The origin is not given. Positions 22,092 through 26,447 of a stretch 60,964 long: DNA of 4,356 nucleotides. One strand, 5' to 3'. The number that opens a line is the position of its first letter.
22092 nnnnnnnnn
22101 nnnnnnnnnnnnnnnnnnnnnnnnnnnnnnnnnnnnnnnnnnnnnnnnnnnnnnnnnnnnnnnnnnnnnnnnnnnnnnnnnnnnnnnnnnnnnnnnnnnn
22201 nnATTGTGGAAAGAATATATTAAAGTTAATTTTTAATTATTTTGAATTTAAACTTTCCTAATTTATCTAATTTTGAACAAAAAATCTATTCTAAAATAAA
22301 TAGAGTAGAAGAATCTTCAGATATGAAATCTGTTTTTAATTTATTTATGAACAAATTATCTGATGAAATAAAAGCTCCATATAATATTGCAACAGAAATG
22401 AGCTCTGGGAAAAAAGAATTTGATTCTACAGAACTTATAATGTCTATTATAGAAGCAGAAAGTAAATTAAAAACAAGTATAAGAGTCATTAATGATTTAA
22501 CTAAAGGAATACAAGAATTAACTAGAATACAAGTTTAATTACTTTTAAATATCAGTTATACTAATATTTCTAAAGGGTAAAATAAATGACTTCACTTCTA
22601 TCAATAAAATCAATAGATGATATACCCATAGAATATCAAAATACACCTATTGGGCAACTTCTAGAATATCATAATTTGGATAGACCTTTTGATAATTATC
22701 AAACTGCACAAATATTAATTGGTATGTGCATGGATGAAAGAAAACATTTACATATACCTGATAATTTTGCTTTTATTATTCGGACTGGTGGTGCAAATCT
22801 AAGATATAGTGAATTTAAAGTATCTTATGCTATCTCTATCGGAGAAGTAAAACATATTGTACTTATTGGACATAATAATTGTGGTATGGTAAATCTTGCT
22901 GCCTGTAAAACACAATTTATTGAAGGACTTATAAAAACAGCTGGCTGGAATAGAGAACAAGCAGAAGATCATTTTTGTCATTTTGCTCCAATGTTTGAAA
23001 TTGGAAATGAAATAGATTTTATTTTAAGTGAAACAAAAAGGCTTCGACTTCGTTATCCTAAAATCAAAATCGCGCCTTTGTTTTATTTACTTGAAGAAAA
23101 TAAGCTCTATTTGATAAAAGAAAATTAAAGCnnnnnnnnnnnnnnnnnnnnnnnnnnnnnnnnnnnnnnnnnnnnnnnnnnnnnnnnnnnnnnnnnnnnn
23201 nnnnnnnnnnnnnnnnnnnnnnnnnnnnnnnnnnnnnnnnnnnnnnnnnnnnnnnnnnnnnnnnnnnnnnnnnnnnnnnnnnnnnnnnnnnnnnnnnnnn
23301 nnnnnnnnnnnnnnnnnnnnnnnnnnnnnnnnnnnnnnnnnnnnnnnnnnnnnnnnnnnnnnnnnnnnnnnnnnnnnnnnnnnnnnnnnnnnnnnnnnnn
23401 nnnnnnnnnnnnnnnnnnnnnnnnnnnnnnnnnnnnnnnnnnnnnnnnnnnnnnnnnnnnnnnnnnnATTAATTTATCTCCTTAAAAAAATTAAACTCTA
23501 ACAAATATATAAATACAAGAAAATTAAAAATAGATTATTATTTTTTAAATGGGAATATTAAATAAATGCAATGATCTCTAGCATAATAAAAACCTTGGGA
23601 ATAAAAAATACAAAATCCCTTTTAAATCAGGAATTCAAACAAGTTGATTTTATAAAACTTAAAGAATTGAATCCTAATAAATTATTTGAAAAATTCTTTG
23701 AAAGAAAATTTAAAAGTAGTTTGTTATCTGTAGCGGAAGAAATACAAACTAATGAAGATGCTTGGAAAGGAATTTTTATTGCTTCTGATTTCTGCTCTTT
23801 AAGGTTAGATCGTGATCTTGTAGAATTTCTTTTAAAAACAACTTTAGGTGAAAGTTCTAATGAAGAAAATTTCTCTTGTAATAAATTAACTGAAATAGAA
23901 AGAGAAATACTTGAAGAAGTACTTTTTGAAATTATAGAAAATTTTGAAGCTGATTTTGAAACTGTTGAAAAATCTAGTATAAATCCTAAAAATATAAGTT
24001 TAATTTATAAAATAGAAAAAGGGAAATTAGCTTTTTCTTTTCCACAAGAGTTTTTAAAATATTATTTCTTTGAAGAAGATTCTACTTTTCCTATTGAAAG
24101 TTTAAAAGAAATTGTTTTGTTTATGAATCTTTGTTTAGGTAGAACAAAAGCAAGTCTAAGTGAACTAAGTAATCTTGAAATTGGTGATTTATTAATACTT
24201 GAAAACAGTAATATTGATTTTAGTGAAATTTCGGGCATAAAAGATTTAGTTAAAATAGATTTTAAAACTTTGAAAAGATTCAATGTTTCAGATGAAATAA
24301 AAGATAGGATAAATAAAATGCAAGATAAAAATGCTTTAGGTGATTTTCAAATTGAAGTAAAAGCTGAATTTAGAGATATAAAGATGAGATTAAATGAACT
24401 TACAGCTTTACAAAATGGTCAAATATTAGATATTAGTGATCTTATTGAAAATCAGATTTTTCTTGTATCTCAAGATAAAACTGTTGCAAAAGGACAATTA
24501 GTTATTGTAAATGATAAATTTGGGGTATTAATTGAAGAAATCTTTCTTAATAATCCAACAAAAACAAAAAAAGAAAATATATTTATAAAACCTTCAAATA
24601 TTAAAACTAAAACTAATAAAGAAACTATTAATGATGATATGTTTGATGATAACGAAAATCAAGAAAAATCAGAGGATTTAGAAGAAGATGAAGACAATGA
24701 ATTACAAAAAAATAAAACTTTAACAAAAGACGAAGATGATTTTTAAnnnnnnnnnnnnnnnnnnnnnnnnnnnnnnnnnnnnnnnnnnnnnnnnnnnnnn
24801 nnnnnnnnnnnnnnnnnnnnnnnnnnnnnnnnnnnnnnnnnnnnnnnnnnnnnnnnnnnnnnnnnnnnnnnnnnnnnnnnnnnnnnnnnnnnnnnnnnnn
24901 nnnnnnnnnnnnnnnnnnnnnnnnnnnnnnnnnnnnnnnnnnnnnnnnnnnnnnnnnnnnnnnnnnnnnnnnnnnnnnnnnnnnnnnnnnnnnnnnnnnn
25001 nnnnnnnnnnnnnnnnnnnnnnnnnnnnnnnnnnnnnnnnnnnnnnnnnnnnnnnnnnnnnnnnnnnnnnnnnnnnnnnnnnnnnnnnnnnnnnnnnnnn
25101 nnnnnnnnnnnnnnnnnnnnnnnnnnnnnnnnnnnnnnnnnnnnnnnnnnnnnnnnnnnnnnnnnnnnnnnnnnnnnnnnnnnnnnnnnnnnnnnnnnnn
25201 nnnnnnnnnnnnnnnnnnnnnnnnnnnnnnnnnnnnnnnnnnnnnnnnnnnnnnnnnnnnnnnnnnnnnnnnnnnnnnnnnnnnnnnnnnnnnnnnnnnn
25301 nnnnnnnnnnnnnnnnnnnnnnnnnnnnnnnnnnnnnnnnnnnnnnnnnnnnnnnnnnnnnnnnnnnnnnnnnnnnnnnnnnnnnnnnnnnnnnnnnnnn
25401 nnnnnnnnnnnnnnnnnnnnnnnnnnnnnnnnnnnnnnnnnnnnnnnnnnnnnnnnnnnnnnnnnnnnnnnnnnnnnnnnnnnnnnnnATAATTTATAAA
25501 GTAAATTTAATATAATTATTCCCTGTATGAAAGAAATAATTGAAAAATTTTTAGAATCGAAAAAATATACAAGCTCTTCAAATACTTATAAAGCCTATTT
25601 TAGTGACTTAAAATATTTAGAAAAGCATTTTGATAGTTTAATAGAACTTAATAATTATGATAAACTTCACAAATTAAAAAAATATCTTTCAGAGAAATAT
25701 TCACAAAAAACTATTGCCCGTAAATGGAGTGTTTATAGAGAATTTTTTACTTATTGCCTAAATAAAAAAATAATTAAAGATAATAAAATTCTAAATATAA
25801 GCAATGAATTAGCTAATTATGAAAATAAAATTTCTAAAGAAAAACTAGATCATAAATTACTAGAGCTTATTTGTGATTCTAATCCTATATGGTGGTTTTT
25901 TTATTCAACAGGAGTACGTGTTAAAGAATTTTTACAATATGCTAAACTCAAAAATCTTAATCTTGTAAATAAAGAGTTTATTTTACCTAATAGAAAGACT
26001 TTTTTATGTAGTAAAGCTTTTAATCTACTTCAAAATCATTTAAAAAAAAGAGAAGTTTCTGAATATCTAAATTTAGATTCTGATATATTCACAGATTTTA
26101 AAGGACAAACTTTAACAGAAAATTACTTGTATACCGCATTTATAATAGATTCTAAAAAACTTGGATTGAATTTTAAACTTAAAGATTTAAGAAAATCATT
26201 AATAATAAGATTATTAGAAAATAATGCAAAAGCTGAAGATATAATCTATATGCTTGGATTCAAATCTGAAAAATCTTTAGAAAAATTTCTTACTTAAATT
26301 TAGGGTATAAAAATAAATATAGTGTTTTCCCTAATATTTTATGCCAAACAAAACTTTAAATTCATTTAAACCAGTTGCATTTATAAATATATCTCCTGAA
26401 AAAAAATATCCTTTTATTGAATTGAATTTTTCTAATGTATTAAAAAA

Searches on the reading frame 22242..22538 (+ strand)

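Call 42: search_protein_families(library=pfam, proteins=[window:22242-22538:+], max_evalue=0.0001)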
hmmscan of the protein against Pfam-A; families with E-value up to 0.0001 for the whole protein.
window:22242-22538:+ (98 aa): 1 family
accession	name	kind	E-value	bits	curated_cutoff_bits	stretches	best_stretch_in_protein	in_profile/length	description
PF02049.23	FliE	-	2.6e-05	24.7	22.4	1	23-98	15-89/89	Flagellar hook-basal body complex protein FliE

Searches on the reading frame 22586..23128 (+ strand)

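Call 42: search_protein_families(library=pfam, proteins=[window:22586-23128:+], max_evalue=0.0001)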
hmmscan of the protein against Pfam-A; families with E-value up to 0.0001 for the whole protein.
window:22586-23128:+ (180 aa): 1 family
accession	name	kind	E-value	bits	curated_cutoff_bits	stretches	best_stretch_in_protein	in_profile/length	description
PF00484.24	Pro_CA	-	1.2e-06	29.3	25.7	1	77-117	43-89/156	Carbonic anhydrase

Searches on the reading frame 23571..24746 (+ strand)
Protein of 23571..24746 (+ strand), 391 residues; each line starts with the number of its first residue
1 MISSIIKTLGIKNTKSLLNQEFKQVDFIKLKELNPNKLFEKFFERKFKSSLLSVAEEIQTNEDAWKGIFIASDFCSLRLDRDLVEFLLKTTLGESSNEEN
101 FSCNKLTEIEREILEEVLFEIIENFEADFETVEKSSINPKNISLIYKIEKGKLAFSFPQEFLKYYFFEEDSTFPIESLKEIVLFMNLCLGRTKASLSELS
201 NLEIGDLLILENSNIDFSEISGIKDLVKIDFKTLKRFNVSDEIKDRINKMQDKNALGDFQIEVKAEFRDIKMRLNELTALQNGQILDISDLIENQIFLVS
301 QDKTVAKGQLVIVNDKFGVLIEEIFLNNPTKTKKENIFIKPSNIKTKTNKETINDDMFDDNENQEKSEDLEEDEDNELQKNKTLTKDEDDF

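Call 43: search_protein_families(library=pfam, proteins=[window:23571-24746:+], max_evalue=0.0001)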
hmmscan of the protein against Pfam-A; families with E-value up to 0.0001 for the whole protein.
window:23571-24746:+ (391 aa): 1 family
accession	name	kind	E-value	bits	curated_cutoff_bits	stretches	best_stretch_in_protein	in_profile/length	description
PF01052.25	FliMN_C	-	4.8e-17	62.1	23.8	1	255-324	2-71/73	Type III flagellar switch regulator (C-ring) FliN C-term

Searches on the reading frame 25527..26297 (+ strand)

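Call 43: search_protein_families(library=pfam, proteins=[window:25527-26297:+], max_evalue=0.0001)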
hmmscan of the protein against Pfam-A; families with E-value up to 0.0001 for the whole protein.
window:25527-26297:+ (256 aa): 2 families
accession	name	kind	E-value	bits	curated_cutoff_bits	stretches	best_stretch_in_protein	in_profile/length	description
PF00589.27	Phage_integrase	-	9e-07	29.3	27.1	1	124-251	30-162/172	Phage integrase family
PF02899.23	Phage_int_SAM_1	-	5.7e-05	23.8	22.3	1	16-79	14-81/83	Phage integrase, N-terminal SAM-like domain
